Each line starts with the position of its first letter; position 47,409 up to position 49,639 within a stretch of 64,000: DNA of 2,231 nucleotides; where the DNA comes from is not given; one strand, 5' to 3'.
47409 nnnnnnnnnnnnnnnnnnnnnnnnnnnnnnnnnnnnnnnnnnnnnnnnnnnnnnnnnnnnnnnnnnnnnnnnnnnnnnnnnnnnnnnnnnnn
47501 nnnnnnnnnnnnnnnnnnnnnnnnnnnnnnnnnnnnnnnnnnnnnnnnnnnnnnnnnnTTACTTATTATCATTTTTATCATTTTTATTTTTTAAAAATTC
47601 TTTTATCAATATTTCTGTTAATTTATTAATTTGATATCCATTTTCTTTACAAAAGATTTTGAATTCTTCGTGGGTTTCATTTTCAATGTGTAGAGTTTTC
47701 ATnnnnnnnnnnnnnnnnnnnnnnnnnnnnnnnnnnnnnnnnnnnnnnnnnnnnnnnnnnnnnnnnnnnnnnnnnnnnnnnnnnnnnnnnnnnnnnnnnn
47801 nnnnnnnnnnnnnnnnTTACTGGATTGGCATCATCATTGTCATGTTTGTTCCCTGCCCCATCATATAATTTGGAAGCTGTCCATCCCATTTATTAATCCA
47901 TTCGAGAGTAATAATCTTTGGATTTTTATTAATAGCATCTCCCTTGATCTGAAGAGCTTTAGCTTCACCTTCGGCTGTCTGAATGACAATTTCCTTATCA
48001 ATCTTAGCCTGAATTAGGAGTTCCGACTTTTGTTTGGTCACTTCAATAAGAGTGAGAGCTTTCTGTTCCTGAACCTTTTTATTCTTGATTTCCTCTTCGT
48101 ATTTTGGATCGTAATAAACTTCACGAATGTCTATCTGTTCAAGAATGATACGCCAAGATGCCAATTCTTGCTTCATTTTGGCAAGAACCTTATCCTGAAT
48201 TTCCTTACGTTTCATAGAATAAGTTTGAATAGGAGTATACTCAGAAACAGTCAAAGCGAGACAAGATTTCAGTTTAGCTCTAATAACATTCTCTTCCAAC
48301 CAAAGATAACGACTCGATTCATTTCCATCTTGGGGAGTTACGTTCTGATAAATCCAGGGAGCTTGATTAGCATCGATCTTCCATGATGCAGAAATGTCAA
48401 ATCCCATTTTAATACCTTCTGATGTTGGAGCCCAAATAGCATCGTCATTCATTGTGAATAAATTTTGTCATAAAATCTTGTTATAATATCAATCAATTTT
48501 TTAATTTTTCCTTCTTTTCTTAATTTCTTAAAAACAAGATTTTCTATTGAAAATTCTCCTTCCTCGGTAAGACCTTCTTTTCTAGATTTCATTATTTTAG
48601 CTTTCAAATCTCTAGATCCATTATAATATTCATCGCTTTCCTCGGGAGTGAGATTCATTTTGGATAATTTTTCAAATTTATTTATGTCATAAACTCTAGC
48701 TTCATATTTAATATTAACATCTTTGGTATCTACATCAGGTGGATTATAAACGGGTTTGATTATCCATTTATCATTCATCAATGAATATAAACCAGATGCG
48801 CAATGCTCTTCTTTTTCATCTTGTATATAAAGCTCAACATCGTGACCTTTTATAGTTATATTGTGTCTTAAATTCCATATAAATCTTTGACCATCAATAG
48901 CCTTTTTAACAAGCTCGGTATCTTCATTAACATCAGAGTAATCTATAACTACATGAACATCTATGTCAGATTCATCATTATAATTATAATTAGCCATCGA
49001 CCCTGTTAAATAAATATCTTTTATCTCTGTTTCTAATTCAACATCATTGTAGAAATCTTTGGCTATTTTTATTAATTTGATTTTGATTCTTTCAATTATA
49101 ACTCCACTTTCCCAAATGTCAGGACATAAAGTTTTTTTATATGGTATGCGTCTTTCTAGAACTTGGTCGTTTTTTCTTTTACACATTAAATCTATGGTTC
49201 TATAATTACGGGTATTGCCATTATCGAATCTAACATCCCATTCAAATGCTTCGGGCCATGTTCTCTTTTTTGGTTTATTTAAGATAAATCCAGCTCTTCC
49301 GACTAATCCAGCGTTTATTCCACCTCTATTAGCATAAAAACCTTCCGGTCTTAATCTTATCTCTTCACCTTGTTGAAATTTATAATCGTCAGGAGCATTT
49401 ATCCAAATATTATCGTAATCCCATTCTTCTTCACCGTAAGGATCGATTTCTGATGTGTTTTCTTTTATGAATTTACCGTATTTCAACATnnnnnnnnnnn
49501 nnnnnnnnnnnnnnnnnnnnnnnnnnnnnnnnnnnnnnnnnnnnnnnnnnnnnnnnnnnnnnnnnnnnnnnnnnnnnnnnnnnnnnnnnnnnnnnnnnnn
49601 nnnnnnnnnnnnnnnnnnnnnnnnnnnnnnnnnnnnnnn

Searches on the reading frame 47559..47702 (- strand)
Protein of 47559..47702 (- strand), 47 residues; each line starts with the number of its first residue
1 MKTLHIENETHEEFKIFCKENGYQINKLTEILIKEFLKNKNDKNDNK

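Call 6: search_protein_families(library=pfam, proteins=[window:47559-47702:-], max_evalue=1)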
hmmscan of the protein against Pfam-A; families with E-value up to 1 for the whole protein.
window:47559-47702:- (47 aa): 3 families
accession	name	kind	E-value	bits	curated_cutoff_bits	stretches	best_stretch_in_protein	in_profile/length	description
PF07764.18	Omega_Repress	-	0.0021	18.7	33.3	1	2-38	23-59/59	Omega Transcriptional Repressor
PF09274.16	ParG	-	0.039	14.5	21.4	1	6-40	41-75/76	ParG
PF10723.15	RepB-RCR_reg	-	0.13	12.7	21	1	5-38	45-78/81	Replication regulatory protein RepB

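Call 7: search_protein_families(library=phrogs, proteins=[window:47559-47702:-], max_evalue=1)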
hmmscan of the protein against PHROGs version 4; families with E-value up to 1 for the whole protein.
window:47559-47702:- (47 aa): 6 families
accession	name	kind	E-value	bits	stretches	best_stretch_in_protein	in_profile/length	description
phrog_3180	-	transcription regulation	4.6e-07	30.7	1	3-42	9-48/50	Arc-like repressor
phrog_582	-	transcription regulation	0.00017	22.8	1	3-45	61-103/105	Arc-like repressor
phrog_2727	-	unknown function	0.00017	22.6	1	2-41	135-175/176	-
phrog_14067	-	unknown function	0.048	14.5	1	22-45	34-57/62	-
phrog_33224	-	unknown function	0.068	14.3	1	3-38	23-58/159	-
phrog_4753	-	unknown function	0.16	13.1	1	3-29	55-80/97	-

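Call 11: search_dna_similar(query=window:47562-47702:-, collection=phages, mode=protein, max_evalue=10, max_rows=40)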
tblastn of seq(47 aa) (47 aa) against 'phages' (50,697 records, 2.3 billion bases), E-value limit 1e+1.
Records with a match: 13; places in all: 13; records where one place covers at least 80% of the query: 0.
Best place of each record, by identity: <60% 13.
By first word of the organism name: Microbacterium 13.
By host as written in the record: Microbacterium foliorum NRRL B-24224 8; Microbacterium foliorum NRRL B-24224 SEA 5.
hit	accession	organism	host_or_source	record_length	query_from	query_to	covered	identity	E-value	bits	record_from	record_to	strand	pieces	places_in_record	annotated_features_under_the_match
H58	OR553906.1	Microbacterium phage Tinyman4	Microbacterium foliorum NRRL B-24224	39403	5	33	62%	40.6%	7e+0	29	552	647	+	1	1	2: terminase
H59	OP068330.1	Microbacterium phage HerculesXL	Microbacterium foliorum NRRL B-24224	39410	5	33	62%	40.6%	7e+0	29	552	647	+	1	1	2: terminase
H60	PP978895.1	Microbacterium phage WestPM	Microbacterium foliorum NRRL B-24224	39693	5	33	62%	40.6%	7e+0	29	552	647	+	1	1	2: terminase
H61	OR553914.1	Microbacterium phage Schimmels22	Microbacterium foliorum NRRL B-24224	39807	5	33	62%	40.6%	7e+0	29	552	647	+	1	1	2: terminase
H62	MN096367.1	Microbacterium phage Nucci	Microbacterium foliorum NRRL B-24224 SEA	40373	9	32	51%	45.8%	3e+0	30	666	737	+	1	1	2: terminase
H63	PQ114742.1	Microbacterium phage Carostasia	Microbacterium foliorum NRRL B-24224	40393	9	32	51%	45.8%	3e+0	30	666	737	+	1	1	2: terminase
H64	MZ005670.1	Microbacterium phage Mandalorian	Microbacterium foliorum NRRL B-24224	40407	9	32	51%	45.8%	3e+0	30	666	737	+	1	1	2: terminase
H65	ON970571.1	Microbacterium phage Quartz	Microbacterium foliorum NRRL B-24224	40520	9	32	51%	45.8%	3e+0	30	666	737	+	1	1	2: terminase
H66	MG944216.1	Microbacterium phage Pajaza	Microbacterium foliorum NRRL B-24224 SEA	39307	9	32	51%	45.8%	5e+0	29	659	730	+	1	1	2: terminase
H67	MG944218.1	Microbacterium phage Pikmin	Microbacterium foliorum NRRL B-24224 SEA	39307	9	32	51%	45.8%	5e+0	29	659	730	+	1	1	2: terminase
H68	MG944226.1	Microbacterium phage Casey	Microbacterium foliorum NRRL B-24224 SEA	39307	9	32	51%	45.8%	5e+0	29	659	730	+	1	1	2: terminase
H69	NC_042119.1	Microbacterium phage Pikmin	Microbacterium foliorum NRRL B-24224 SEA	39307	9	32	51%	45.8%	5e+0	29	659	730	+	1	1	2: terminase large subunit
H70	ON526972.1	Microbacterium phage Juanyo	Microbacterium foliorum NRRL B-24224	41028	9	32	51%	45.8%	5e+0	29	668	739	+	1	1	2: terminase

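Call 32: find_homologous_proteins(query=window:47562-47702:-, max_evalue=10)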
Query seq(47 aa) (47 aa): 14 proteins with E <= 10 among 14 candidates.
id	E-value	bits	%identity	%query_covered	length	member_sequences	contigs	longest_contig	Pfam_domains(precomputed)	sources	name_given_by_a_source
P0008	1.7e-22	94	100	100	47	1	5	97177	-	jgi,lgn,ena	-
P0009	9.6e-18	80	85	100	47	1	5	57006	-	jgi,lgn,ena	-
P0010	6.9e-15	71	70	79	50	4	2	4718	-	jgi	jgi:hypothetical protein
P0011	1.5e-14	70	70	79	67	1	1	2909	-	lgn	-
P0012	3.4e-13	66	68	79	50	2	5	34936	-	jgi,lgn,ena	-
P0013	6.9e-13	65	68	79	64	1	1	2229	-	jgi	-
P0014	2.0e-12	63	74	89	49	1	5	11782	-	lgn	-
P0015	5.0e-12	62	73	79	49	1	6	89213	-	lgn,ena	-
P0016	6.4e-12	62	70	79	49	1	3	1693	-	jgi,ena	-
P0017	9.7e-11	58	74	81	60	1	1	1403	-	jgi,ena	-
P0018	9.8e-11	58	69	96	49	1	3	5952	-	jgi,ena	jgi:hypothetical protein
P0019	1.7e-10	57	70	85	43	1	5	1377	-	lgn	-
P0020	2.9e-10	57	62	96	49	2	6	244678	-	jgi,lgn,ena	-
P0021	5.7e-10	56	62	96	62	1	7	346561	-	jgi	-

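Call 34: find_encoding_contigs(protein=P0009, flank=3000, max_places=3)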
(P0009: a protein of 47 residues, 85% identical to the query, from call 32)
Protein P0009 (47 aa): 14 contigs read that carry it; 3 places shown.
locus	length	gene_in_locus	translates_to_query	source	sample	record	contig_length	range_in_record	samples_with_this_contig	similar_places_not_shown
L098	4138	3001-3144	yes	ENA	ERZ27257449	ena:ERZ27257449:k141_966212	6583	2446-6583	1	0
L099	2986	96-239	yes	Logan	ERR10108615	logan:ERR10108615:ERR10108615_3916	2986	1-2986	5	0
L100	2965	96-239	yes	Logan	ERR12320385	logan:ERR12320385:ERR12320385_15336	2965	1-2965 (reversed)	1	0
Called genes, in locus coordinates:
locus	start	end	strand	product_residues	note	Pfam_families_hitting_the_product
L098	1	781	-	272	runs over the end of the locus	-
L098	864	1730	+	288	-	-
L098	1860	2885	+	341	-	PF01145:Band_7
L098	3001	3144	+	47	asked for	-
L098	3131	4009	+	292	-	PF24308:DUF7487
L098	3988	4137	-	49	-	?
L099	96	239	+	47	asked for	-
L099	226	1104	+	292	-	PF24308:DUF7487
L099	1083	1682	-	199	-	-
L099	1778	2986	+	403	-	?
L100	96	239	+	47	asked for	-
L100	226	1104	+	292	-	PF24308:DUF7487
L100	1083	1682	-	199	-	-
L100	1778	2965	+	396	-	?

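Call 35: find_encoding_contigs(protein=P0015, flank=3000, max_places=3)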
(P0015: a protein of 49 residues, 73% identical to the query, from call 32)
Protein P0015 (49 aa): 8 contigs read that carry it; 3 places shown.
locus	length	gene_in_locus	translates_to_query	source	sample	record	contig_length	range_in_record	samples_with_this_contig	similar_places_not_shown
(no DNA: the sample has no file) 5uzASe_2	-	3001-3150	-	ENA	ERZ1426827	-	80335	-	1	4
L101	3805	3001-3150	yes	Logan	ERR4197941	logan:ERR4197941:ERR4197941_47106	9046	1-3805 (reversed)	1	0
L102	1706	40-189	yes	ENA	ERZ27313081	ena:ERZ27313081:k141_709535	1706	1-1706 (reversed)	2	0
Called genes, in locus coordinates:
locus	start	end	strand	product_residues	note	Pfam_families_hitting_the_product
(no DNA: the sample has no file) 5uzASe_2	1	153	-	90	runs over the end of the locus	-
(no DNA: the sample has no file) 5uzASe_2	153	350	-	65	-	-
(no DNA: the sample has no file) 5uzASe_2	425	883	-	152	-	PF19474:DUF6011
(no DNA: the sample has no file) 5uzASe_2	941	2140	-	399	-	-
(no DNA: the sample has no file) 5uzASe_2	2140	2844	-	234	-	-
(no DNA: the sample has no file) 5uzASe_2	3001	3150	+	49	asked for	-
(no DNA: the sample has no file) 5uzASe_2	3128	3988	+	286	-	PF24308:DUF7487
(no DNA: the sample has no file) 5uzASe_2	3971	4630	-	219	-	-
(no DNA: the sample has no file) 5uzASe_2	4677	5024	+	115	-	-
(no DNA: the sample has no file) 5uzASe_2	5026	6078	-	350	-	PF24308:DUF7487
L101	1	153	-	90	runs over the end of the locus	-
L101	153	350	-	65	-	-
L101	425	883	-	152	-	PF19474:DUF6011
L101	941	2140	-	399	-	-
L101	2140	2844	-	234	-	-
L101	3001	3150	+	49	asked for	-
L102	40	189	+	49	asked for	-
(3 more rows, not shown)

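Call 36: find_encoding_contigs(protein=P0020, flank=3000, max_places=4)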
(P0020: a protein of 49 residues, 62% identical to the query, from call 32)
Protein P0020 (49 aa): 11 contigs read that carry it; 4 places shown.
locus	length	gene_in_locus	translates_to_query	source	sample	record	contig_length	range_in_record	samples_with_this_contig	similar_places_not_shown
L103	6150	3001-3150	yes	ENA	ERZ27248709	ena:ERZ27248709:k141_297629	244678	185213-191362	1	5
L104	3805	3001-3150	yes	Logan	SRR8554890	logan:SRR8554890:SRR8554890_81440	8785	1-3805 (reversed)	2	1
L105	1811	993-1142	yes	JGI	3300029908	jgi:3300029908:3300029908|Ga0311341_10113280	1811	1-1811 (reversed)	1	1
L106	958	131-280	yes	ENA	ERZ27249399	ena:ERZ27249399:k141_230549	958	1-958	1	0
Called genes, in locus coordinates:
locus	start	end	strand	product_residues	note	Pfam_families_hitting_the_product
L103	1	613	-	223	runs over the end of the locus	PF04851:ResIII (weak)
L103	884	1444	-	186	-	PF19474:DUF6011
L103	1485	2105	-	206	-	-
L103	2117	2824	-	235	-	-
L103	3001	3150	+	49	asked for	-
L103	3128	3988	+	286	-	PF24308:DUF7487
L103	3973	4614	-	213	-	-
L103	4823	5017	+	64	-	-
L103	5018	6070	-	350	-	PF24308:DUF7487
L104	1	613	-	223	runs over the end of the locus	PF04851:ResIII (weak)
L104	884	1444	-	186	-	PF19474:DUF6011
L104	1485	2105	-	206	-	-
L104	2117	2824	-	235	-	-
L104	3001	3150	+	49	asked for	-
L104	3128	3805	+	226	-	?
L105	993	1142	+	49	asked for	-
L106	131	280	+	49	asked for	-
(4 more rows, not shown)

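Call 37: find_encoding_contigs(protein=P0021, flank=3000, max_places=4)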
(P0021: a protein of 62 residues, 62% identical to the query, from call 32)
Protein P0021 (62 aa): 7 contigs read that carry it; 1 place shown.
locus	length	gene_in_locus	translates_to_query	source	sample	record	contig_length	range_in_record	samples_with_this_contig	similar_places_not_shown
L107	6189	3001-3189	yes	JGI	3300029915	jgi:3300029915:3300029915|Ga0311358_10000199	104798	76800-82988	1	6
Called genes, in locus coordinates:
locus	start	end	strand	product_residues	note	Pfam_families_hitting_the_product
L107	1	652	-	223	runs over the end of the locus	PF04851:ResIII (weak)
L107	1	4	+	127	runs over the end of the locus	-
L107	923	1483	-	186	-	PF19474:DUF6011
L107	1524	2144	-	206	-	-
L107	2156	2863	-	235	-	-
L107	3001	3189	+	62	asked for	-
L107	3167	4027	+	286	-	PF24308:DUF7487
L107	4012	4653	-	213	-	-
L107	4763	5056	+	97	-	-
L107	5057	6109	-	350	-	PF24308:DUF7487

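Call 59: predict_structure(alignment_id=A4)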
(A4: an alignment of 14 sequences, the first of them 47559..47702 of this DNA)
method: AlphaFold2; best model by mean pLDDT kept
length: 47 residues; sequences in the alignment: 14
mean_pLDDT: 68.3   pTM: 0.34
mean pLDDT of the five models: 68.3, 67.9, 64.5, 63.9, 60.8
residues with pLDDT >= 90: 0; 70-90: 28; 50-70: 13; < 50: 6
segments of 3 or more residues with pLDDT < 50: 1-4
pLDDT, mean of each block of 10 residues (from residue 1): 53 79 75 75 54
secondary structure, 60 per line:
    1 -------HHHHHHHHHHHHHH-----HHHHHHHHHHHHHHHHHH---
elements in order: H8-21 H27-44

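Call 61: search_solved_structures(query=A4, max_evalue=5, show_alignments=3)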
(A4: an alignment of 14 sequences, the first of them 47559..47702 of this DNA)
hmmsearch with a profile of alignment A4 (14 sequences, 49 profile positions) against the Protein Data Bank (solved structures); distinct sequences matched with E-value up to 5: 8.
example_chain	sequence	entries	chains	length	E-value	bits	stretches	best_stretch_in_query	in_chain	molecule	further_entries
2kel_A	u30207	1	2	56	0.028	17.7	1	6-41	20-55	Uncharacterized protein 56B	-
5y6j_A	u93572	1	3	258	0.13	15.6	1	12-42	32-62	Nucleoprotein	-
5ip1_A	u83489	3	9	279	0.21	14.9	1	12-42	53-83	Nucleoprotein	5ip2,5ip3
2lg4_A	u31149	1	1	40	0.24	14.7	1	9-23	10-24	Aurelin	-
1p94_A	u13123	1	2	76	0.33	14.3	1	6-40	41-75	plasmid partition protein ParG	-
3k6r_A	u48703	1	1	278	0.56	13.5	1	12-36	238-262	putative transferase PH0793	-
7lh6_B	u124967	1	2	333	0.63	13.4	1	16-28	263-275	L-galactose dehydrogenase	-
3a25_A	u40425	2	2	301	0.65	13.3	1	12-36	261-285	Uncharacterized protein PH0793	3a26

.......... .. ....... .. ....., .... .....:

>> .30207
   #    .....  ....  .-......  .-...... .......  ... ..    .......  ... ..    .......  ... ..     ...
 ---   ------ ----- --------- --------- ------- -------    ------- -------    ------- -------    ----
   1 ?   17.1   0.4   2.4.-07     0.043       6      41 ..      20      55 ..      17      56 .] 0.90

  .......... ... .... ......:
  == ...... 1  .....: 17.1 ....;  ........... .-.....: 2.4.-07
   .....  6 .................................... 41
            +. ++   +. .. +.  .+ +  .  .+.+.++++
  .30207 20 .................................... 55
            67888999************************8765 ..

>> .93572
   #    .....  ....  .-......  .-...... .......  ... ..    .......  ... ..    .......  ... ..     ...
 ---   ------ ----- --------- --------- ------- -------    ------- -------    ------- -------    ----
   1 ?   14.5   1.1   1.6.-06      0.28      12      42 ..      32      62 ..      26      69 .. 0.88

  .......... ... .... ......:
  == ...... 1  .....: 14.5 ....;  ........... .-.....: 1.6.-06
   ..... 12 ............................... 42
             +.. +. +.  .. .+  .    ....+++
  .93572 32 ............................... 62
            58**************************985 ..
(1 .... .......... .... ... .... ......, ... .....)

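Call 62: search_protein_families(library=pfam, proteins=[P0012, P0015, P0020], max_evalue=0.1)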
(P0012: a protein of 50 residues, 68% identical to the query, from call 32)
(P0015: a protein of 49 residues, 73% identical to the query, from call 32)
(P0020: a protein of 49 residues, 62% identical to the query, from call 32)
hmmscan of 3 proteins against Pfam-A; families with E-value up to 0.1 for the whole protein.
P0012 (50 aa): 3 families
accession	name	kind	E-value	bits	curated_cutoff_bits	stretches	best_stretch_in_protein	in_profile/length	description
PF03288.22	Pox_D5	-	0.0024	18.7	21.4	1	8-47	25-72/86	Poxvirus D5 protein-like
PF05476.16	PET122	-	0.0074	16.1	22.3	1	2-34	229-260/261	PET122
PF07764.18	Omega_Repress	-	0.0099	16.6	33.3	1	2-38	23-59/59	Omega Transcriptional Repressor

P0015 (49 aa): 3 families
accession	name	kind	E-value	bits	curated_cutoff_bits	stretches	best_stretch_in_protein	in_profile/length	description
PF07764.18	Omega_Repress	-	0.00014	22.5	33.3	1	2-38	23-59/59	Omega Transcriptional Repressor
PF03288.22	Pox_D5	-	0.033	15.1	21.4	1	7-47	24-72/86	Poxvirus D5 protein-like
PF18586.7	zf-CCCH_7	-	0.045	14.5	25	1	3-46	28-70/90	Chromatin remodeling factor Mit1 C-terminal Zn finger 1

P0020 (49 aa): 3 families
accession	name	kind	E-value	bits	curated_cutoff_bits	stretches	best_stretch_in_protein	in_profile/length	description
PF03288.22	Pox_D5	-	0.0017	19.2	21.4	1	7-33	24-49/86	Poxvirus D5 protein-like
PF15133.11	TASL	-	0.047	13.9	27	1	6-42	217-253/300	TLR adaptor interacting with SLC15A4 on the lysosome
PF07764.18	Omega_Repress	-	0.087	13.5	33.3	1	2-37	23-58/59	Omega Transcriptional Repressor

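Call 64: fold_search(model_id=the predicted structure, library=pdb)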
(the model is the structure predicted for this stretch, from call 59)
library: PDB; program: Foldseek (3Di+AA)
matches with E <= 10: 5; with E <= 0.001: 0
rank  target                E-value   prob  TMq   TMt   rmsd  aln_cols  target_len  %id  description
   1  7da1_B                7.6e+00  0.12  0.62  0.34   1.6        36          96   17  Crystal structure of the chicken MHF complex (released 2021-03-17)
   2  2hza_A                7.6e+00  0.05  0.44  0.20   3.8        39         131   15  Nickel-bound full-length Escherichia coli NikR (released 2006-08-22)
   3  7ce1_D                7.6e+00  0.05  0.41  0.07   5.2        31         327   29  Complex STRUCTURE OF TRANSCRIPTION FACTOR SghR with its COGNATE DNA (released 2020-07-15)
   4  7ce1_S                8.2e+00  0.06  0.41  0.09   4.2        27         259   30  Complex STRUCTURE OF TRANSCRIPTION FACTOR SghR with its COGNATE DNA (released 2020-07-15)
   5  1cjg_MODEL_1_A        9.7e+00  0.03  0.38  0.30   5.1        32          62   22  NMR STRUCTURE OF LAC REPRESSOR HP62-DNA COMPLEX (released 2000-01-01)

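Call 73: find_encoding_contigs(protein=P0012, flank=1500, max_places=3)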
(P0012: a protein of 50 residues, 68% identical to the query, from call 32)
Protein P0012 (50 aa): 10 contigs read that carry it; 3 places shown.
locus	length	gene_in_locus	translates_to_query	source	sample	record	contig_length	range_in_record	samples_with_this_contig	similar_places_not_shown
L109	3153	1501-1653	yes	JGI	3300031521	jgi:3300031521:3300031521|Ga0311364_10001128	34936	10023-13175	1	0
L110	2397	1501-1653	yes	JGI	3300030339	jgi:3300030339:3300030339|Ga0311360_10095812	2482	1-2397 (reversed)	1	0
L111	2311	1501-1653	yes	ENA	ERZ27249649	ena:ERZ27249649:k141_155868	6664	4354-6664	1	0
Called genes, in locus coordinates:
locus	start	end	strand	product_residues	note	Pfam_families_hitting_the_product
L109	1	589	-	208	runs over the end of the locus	-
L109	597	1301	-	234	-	-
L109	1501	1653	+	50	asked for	-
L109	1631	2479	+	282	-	PF24308:DUF7487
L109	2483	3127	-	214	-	-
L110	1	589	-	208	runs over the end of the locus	-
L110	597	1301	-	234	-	-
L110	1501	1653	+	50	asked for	-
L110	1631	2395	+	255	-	?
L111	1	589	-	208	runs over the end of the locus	-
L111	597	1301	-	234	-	-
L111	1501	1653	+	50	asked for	-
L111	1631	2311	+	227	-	?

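Call 74: find_encoding_contigs(protein=P0014, flank=1500, max_places=3)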
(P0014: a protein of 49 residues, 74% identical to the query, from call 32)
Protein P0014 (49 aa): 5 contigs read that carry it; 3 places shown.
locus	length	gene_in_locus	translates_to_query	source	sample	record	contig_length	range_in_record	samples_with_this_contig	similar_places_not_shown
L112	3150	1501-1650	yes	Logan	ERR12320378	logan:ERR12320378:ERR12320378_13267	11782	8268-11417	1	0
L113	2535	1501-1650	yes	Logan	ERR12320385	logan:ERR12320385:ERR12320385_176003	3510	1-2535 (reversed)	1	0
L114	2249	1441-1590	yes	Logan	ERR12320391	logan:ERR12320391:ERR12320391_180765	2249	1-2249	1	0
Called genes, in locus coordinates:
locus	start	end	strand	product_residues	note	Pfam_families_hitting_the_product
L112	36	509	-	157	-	-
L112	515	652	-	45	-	-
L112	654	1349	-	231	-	-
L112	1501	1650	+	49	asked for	-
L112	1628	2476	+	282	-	PF24308:DUF7487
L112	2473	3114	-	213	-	-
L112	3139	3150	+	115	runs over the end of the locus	-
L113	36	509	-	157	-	-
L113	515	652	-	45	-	-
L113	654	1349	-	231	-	-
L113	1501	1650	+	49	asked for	-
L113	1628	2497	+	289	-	PF24308:DUF7487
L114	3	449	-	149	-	?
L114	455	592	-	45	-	-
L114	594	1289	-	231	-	-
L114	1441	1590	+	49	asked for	-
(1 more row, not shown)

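Call 75: find_encoding_contigs(protein=P0018, flank=1500, max_places=3)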
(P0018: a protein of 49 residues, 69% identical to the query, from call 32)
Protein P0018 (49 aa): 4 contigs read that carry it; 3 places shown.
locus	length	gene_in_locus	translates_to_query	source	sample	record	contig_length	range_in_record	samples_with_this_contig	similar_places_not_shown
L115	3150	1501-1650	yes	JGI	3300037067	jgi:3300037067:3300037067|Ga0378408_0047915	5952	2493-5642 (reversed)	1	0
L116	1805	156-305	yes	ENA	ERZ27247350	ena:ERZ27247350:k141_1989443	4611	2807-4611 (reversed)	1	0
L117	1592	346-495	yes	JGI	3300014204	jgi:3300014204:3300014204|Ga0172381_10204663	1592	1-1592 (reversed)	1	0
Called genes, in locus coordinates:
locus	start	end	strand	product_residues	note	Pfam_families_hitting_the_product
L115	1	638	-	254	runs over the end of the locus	-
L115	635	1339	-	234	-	-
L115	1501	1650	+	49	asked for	-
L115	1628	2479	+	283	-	PF24308:DUF7487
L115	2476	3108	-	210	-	-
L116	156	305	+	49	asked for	-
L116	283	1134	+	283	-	PF24308:DUF7487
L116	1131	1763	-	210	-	-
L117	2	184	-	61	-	?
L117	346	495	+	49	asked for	-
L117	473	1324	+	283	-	PF24308:DUF7487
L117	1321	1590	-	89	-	?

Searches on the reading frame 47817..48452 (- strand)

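Call 19: search_protein_families(library=phrogs, proteins=[window:47817-48452:-], max_evalue=0.001)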
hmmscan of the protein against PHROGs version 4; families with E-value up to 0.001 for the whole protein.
window:47817-48452:- (211 aa): 2 families
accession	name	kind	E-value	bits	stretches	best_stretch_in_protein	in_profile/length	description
phrog_200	-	other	1.5e-36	127.3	1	4-208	155-359/379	lipoprotein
phrog_38808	-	unknown function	5.8e-11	43.5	1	158-203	17-61/68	-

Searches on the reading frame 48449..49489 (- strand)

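Call 19: search_protein_families(library=phrogs, proteins=[window:48449-49489:-], max_evalue=0.001)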
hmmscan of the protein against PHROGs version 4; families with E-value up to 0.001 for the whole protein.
window:48449-49489:- (346 aa): 1 family
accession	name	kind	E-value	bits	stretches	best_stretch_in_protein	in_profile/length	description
phrog_36119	-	unknown function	5.8e-39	135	1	114-344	18-245/247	-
